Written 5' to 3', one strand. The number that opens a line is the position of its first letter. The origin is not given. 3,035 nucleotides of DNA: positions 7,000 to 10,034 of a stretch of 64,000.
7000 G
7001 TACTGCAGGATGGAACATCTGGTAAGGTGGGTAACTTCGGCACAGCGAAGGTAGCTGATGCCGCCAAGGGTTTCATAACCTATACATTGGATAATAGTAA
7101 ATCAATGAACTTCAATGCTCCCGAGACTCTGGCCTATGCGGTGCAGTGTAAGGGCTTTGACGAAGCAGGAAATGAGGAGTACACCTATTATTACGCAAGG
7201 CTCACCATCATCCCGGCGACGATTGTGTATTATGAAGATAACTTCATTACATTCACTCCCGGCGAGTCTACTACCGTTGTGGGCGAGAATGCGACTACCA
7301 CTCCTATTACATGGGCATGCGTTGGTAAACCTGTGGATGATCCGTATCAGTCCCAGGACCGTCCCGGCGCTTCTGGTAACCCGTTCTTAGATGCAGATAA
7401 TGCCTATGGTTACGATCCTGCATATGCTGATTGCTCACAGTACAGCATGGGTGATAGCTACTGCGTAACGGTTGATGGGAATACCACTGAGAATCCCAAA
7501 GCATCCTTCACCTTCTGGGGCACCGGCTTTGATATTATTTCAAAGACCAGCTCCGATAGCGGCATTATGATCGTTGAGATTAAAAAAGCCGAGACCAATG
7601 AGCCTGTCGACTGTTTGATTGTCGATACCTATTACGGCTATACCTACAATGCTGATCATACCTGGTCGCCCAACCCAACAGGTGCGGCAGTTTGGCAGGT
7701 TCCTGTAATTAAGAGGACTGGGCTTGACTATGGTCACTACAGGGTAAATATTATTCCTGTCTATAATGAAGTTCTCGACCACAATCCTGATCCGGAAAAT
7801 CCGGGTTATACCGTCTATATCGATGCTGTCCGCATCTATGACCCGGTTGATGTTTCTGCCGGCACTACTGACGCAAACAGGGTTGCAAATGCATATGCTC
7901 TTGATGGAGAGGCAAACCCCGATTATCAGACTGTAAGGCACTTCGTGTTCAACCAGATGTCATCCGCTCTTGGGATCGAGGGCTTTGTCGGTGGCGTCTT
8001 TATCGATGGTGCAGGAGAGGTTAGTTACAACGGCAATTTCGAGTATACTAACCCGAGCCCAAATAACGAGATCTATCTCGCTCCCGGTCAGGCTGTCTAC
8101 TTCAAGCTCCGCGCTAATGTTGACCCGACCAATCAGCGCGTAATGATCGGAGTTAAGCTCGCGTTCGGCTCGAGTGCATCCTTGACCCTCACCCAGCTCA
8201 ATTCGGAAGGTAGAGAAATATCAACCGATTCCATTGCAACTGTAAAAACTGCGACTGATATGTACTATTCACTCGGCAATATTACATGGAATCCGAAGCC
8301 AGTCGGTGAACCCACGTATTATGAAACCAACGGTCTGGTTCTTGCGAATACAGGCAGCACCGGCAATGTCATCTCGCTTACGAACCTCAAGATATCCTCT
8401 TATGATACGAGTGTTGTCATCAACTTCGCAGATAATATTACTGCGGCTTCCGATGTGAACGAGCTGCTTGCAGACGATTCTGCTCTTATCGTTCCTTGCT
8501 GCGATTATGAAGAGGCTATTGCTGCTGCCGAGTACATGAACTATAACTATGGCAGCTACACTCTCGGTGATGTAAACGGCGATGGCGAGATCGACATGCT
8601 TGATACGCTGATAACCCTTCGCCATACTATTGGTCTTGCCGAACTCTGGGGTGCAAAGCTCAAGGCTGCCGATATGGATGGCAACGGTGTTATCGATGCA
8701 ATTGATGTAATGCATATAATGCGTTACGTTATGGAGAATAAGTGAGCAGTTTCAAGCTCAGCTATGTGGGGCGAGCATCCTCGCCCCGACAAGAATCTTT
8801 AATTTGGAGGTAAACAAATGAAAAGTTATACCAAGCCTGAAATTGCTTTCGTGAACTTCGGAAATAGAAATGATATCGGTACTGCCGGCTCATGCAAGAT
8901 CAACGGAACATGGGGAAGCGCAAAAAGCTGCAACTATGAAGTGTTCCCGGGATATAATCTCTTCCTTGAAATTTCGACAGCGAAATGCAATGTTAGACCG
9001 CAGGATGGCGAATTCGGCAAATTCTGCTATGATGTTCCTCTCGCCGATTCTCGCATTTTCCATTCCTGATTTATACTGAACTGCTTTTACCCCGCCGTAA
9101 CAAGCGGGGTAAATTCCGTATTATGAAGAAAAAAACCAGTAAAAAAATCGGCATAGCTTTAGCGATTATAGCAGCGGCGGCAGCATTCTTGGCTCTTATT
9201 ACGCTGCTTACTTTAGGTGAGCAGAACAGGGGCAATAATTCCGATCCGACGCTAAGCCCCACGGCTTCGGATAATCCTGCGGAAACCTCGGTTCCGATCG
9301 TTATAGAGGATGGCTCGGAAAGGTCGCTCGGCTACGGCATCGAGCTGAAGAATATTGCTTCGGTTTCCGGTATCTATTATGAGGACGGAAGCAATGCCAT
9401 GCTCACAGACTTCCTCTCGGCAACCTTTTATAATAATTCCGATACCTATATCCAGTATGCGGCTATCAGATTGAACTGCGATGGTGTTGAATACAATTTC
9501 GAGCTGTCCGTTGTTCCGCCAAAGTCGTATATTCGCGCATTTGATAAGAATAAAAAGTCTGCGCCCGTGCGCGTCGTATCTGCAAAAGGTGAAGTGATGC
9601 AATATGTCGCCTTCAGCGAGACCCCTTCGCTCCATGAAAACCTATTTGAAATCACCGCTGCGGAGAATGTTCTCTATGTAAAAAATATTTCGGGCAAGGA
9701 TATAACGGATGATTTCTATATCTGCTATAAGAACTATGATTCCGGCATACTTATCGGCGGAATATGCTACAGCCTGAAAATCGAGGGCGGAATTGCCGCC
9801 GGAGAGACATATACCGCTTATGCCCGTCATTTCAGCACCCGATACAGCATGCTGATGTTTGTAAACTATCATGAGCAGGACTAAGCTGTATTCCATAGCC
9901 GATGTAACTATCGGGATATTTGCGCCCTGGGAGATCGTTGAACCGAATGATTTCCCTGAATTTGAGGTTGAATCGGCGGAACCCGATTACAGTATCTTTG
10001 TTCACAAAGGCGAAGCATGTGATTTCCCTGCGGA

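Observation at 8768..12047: Five-gene cassette: 83-aa four-Cys peptide + membrane protein + HPr-kinase-like protein + radical SAM/SPASM + PqqD; candidate undescribed RiPP-type system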

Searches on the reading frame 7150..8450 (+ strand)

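Call 41: search_protein_families(library=pfam, proteins=[window:7150-8450:+], max_evalue=1)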
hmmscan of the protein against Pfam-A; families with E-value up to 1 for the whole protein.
window:7150-8450:+ (433 aa): 1 family
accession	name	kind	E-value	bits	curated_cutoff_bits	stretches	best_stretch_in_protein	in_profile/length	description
PF18368.7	Ig_GlcNase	-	0.049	14.2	26.3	1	26-46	65-85/105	Exo-beta-D-glucosaminidase Ig-fold domain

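Call 72: search_solved_structures(query=A4, max_evalue=1, show_alignments=1)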
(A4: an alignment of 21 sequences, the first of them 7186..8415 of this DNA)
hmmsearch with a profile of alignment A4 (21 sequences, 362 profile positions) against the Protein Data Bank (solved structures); distinct sequences matched with E-value up to 1: 0.

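Call 73: search_protein_families(library=pfam, alignment_id=A4, max_evalue=0.01)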
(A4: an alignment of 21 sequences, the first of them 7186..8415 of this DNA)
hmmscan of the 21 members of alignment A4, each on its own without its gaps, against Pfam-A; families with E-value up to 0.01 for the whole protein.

A. member 1, window:7186-8415:+ (410 aa): 0 families

B. families by the number of members that match (of 21 scanned): 2 families
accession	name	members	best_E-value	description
PF13027.11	DUF3888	2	0.0034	Protein of unknown function (DUF3888)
PF07495.19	Y_Y_Y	1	9.6e-06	Y_Y_Y domain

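Call 94: find_related_loci(query=A4, collection=metagenome_contigs, flank=6000)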
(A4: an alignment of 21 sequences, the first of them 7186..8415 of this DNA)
Query A4 (410 aa) in metagenome_contigs; peptide patterns used: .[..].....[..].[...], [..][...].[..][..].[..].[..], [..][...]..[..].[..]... (x = any residue, [..] = any of these).
600 stretches matched a pattern (row limit reached: there are more); 450 encode a relative of the query (tblastn E <= 1e-3); the best 80 are kept; 80 distinct loci.
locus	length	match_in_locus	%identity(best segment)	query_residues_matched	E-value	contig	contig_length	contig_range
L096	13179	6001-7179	47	1-407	5e-102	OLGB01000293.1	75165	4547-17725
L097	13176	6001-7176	47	1-407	2e-100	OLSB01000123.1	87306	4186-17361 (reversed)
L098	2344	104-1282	39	1-404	1e-71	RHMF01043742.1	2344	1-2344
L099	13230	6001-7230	35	1-404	7e-66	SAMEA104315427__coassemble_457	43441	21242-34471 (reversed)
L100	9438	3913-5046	39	8-404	4e-66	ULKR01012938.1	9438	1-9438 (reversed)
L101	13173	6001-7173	36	8-404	3e-63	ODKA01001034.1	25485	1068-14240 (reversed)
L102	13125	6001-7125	41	6-403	6e-71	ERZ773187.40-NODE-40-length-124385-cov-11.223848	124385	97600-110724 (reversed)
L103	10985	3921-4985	37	5-404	2e-61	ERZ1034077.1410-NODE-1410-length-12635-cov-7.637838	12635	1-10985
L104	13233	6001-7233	36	1-404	2e-61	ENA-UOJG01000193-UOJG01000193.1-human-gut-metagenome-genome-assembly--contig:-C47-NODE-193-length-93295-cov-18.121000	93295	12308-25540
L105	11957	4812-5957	37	8-404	2e-61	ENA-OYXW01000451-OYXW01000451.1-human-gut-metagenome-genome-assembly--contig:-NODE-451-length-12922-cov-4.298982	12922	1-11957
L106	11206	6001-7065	37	6-402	6e-60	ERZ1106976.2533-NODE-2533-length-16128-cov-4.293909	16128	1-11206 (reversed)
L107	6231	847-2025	38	1-402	6e-60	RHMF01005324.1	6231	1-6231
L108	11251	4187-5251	37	6-404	1e-59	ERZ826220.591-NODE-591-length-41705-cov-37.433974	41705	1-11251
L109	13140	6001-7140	36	6-403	5e-59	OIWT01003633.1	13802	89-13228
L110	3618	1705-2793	39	8-404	6e-59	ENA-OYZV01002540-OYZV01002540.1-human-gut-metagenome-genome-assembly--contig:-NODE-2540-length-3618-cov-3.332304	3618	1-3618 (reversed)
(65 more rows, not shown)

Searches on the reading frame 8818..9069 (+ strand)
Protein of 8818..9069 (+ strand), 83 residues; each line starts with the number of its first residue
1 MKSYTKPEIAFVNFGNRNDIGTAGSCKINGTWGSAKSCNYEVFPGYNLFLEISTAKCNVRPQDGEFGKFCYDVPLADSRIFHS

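Call 3: search_protein_families(library=pfam, proteins=[window:8818-9069:+], max_evalue=0.1)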
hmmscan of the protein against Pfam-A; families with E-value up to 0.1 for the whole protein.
window:8818-9069:+ (83 aa): 0 families

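Call 4: search_protein_families(library=ncbifam, proteins=[window:8818-9069:+], max_evalue=0.1)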
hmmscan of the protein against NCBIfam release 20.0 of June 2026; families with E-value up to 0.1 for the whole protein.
window:8818-9069:+ (83 aa): 0 families

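Call 6: find_homologous_proteins(query=window:8818-9066:+, max_evalue=0.01)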
Query window:8818-9066:+ (83 aa): 7 proteins with E <= 0.01 among 8 candidates.
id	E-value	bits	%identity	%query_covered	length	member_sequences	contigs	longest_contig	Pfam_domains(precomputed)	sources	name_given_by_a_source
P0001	2.8e-49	183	95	100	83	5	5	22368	-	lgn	-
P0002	3.4e-47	176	92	100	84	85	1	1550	-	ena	-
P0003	2.9e-41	157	83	100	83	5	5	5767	-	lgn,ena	-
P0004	1.1e-38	149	77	100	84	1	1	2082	-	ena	-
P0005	1.8e-30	123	68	100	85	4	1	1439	-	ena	-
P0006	1.3e-28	117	65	100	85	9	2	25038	-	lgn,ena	-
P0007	2.4e-27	113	62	100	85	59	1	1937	-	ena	-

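Call 8: find_encoding_contigs(protein=P0006, flank=10000, max_places=4)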
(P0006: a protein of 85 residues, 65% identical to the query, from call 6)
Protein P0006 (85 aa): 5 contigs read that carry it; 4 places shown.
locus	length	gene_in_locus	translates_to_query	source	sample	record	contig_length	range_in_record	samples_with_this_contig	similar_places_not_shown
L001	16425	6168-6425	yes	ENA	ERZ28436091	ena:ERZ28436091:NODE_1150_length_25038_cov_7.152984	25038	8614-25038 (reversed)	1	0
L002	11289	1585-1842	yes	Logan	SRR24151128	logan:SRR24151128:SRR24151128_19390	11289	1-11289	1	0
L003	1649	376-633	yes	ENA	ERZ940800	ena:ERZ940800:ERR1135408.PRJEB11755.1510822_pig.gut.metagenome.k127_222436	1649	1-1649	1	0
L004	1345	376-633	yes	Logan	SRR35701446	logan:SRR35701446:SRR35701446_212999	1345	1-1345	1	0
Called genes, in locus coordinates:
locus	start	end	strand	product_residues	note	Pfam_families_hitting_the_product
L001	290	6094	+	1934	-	PF00404:Dockerin_1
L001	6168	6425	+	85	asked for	-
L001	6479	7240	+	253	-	-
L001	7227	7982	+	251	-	PF27840:ScmC (faint)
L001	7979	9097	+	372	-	PF04055:Radical_SAM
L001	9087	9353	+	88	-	PF05402:PqqD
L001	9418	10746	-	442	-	PF17125:Methyltr_RsmF_N, PF22458:RsmF-B_ferredox (faint), PF01189:Methyltr_RsmB-F, PF17126:RsmF_methylt_CI (weak), PF13636:Methyltranf_PUA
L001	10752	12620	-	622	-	PF00664:ABC_membrane, PF00005:ABC_tran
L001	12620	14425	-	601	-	PF00664:ABC_membrane, PF00005:ABC_tran, PF02463:SMC_N (weak)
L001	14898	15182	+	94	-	PF00166:Cpn10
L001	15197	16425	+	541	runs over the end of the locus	PF00118:Cpn60_TCP1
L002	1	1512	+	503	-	?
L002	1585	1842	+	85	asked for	-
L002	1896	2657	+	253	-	-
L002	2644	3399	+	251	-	PF27840:ScmC (faint)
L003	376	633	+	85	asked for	-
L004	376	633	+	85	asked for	-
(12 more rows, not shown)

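Call 18: search_protein_families(library=pfam, proteins=[L001:290-6091:+], max_evalue=0.01)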
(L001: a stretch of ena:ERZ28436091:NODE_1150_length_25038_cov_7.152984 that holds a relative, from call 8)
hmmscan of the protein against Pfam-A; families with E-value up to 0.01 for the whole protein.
L001:290-6091:+ (1934 aa): 4 families
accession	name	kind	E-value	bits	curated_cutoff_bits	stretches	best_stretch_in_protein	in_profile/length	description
PF00404.24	Dockerin_1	-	3.5e-10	40.4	22.9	1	1875-1930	1-56/57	Dockerin type I domain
PF21426.3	GBS104-like_Ig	-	0.0004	21.6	26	1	1056-1175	8-103/112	Tip pilin GBS104-like, Ig-like domain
PF13519.12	VWA_2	-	0.00052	21.1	27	1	432-487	1-47/107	von Willebrand factor type A domain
PF00092.34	VWA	-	0.0081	16.8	23.8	0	431-491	1-51/174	von Willebrand factor type A domain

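Call 84: find_encoding_contigs(protein=P0003, flank=8000, max_places=2)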
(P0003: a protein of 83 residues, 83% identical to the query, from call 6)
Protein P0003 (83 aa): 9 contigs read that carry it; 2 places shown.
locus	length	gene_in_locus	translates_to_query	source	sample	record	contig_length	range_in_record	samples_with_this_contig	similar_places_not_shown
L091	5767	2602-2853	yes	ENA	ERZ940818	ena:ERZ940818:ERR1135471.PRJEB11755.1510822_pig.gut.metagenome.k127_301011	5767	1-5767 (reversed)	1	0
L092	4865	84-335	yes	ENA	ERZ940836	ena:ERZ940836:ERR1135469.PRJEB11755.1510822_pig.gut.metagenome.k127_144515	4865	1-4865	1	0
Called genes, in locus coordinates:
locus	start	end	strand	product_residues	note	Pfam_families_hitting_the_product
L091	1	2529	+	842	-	?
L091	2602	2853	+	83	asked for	-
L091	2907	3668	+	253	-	-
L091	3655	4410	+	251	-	PF27840:ScmC (faint)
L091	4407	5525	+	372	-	PF04055:Radical_SAM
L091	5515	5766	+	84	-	?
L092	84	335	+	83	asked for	-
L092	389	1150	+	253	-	-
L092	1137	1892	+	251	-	PF27840:ScmC (weak)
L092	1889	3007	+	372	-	PF04055:Radical_SAM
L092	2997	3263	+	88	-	PF05402:PqqD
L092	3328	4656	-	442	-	PF17125:Methyltr_RsmF_N, PF01189:Methyltr_RsmB-F, PF17126:RsmF_methylt_CI (weak), PF13636:Methyltranf_PUA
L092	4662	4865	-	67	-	?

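Call 85: find_encoding_contigs(protein=P0001, flank=8000, max_places=2)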
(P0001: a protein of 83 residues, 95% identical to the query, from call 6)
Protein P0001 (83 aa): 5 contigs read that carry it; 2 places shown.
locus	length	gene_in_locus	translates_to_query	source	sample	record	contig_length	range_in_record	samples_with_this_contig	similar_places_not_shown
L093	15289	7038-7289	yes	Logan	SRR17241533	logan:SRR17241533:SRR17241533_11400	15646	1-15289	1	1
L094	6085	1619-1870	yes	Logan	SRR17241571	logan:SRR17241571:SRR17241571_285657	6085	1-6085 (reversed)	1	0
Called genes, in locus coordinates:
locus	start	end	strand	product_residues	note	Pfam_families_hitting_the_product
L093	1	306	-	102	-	?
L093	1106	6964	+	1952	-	PF00404:Dockerin_1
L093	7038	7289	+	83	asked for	-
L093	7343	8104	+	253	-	-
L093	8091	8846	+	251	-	PF27840:ScmC (weak)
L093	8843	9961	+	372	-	PF04055:Radical_SAM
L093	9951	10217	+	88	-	PF05402:PqqD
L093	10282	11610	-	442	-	PF17125:Methyltr_RsmF_N, PF01189:Methyltr_RsmB-F, PF17126:RsmF_methylt_CI (weak), PF13636:Methyltranf_PUA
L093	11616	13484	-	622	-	PF00664:ABC_membrane, PF00005:ABC_tran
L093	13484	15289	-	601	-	PF00664:ABC_membrane, PF00005:ABC_tran, PF02463:SMC_N (weak)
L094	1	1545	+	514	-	?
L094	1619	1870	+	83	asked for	-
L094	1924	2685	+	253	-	-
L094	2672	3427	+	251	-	PF27840:ScmC (weak)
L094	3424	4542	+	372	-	PF04055:Radical_SAM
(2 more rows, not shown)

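Call 86: find_encoding_contigs(protein=P0004, flank=8000, max_places=2)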
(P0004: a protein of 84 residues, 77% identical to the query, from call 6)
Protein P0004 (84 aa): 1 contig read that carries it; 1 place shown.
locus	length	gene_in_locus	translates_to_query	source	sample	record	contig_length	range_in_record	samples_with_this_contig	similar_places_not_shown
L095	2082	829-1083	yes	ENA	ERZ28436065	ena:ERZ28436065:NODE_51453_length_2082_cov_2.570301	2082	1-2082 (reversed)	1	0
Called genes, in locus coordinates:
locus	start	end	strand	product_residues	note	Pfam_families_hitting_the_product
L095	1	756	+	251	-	?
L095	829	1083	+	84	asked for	-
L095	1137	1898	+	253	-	-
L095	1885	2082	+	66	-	?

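Call 90: search_protein_families(library=padloc, proteins=[window:8818-9066:+], max_evalue=0.001)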
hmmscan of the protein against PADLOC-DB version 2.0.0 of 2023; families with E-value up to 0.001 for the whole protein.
window:8818-9066:+ (83 aa): 0 families

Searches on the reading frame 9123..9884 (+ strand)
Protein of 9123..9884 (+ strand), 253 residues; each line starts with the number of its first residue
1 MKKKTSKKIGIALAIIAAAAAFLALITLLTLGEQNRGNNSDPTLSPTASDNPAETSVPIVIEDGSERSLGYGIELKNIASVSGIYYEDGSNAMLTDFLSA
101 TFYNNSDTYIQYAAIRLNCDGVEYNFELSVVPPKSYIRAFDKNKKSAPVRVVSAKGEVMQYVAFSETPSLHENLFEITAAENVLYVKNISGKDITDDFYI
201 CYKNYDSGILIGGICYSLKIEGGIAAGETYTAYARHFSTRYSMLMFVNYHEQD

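Call 3: search_protein_families(library=pfam, proteins=[window:9123-9884:+], max_evalue=0.1)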
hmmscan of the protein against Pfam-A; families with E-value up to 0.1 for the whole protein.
window:9123-9884:+ (253 aa): 0 families

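Call 4: search_protein_families(library=ncbifam, proteins=[window:9123-9884:+], max_evalue=0.1)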
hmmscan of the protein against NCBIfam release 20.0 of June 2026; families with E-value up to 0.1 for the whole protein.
window:9123-9884:+ (253 aa): 1 family
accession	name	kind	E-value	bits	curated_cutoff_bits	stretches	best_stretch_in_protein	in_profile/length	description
NF002529.0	PRK01966.1-5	equivalog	0.077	11.9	472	1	123-197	14-85/348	D-alanine--D-alanine ligase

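Call 41: search_protein_families(library=pfam, proteins=[window:9123-9881:+], max_evalue=1)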
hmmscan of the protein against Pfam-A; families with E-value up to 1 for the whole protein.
window:9123-9881:+ (253 aa): 0 families

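Call 50: find_homologous_proteins(query=window:9123-9881:+, max_evalue=0.001)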
Query window:9123-9881:+ (253 aa): 4 proteins with E <= 0.001 among 947 candidates.
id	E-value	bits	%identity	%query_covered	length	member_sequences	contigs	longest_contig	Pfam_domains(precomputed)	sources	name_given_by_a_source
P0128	3.1e-159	546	98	100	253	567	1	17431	-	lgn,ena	-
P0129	6.4e-80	286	57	90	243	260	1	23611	-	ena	-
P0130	3.9e-15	74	32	66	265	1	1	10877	-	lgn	-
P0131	3.3e-9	55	29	52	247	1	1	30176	-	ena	-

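Call 62: predict_structure(alignment_id=A3)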
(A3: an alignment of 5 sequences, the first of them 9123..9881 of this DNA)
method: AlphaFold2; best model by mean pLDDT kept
length: 253 residues; sequences in the alignment: 5
mean_pLDDT: 64.7   pTM: 0.53
mean pLDDT of the five models: 64.7, 59.4, 59.1, 57.0, 47.3
residues with pLDDT >= 90: 15; 70-90: 109; 50-70: 55; < 50: 74
segments of 3 or more residues with pLDDT < 50: 1-56, 205-214, 240-242, 249-253
pLDDT, mean of each block of 10 residues (from residue 1): 38 41 39 30 29 48 73 86 70 81 86 86 84 79 78 81 65 67 79 78 50 58 87 65 50 33
secondary structure, 60 per line:
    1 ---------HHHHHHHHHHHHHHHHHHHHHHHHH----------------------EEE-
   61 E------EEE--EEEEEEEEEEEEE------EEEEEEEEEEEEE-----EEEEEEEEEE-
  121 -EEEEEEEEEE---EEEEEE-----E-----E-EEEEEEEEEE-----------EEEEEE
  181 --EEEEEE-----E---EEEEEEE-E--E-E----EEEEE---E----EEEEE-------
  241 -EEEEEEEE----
elements in order: H10-34 E57-59 E68-70 E73-85 E92-104 E110-119 E122-131 E135-140 E154-163 E175-180 E183-188 E198-204 E216-220 E229-233 E242-249

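Call 69: fold_search(model_id=the predicted structure, library=pdb)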
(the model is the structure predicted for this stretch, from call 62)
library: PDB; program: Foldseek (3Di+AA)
matches with E <= 10: 959; with E <= 0.001: 0
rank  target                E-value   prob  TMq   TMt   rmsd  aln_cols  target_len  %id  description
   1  4be5_A                2.4e-03  0.72  0.17  0.19  15.6       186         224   13  V. cholera biofilm scaffolding protein RbmA (released 2013-12-18)
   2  5mhl_B                5.7e-03  0.38  0.15  0.07  17.2       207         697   12  FXIIIa in complex with the inhibitor Mi0621 (released 2017-12-20)
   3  4be6_A                6.3e-03  0.47  0.17  0.18  15.9       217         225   12  V. cholera biofilm scaffolding protein RbmA (released 2013-12-18)
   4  5mhl_A                8.6e-03  0.30  0.15  0.07  16.8       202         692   14  FXIIIa in complex with the inhibitor Mi0621 (released 2017-12-20)
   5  4kkq_B                9.5e-03  0.51  0.17  0.19  16.8       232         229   11  Crystal structure of Vibrio cholerae RbmA (crystal form 1) (released 2013-05-22)
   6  3ly6_A                1.0e-02  0.38  0.15  0.07  21.9       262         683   11  Crystal structure of human transglutaminase 2 complex with adenosine 5' Triphosphate (released 2010-08-18)
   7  1ex0_A                1.2e-02  0.47  0.17  0.07  18.6       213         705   10  HUMAN FACTOR XIII, MUTANT W279F ZYMOGEN (released 2003-12-23)
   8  6a8p_B                1.3e-02  0.60  0.19  0.09  18.5       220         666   11  Transglutaminase 2 mutant G224V in complex with GTP (released 2018-09-26)
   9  7uwn_C                1.3e-02  0.51  0.19  0.19  20.0       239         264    8  Structure of the IL-17A-IL-17RA-IL-17RC ternary complex (released 2022-07-27)
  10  5mhn_B                1.3e-02  0.30  0.14  0.06  17.4       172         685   16  FXIIIa in complex with the inhibitor ZED2360 (released 2017-12-20)
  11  6a8p_C                1.8e-02  0.54  0.19  0.08  18.8       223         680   11  Transglutaminase 2 mutant G224V in complex with GTP (released 2018-09-26)
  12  1evu_B                2.0e-02  0.23  0.15  0.07  17.9       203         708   13  HUMAN FACTOR XIII WITH CALCIUM BOUND IN THE ION SITE (released 2000-05-10)
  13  1fie_B                2.1e-02  0.30  0.16  0.07  18.0       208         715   12  RECOMBINANT HUMAN COAGULATION FACTOR XIII (released 1997-02-12)
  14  1f13_A                2.5e-02  0.21  0.15  0.06  18.5       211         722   12  RECOMBINANT HUMAN CELLULAR COAGULATION FACTOR XIII (released 1998-08-12)
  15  3s3p_A                2.7e-02  0.38  0.17  0.08  18.5       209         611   10  Transglutaminase 2 in complex with a novel inhibitor (released 2012-06-06)
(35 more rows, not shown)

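Call 90: search_protein_families(library=padloc, proteins=[window:9123-9881:+], max_evalue=0.001)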
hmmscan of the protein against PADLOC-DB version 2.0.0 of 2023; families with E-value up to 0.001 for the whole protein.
window:9123-9881:+ (253 aa): 0 families
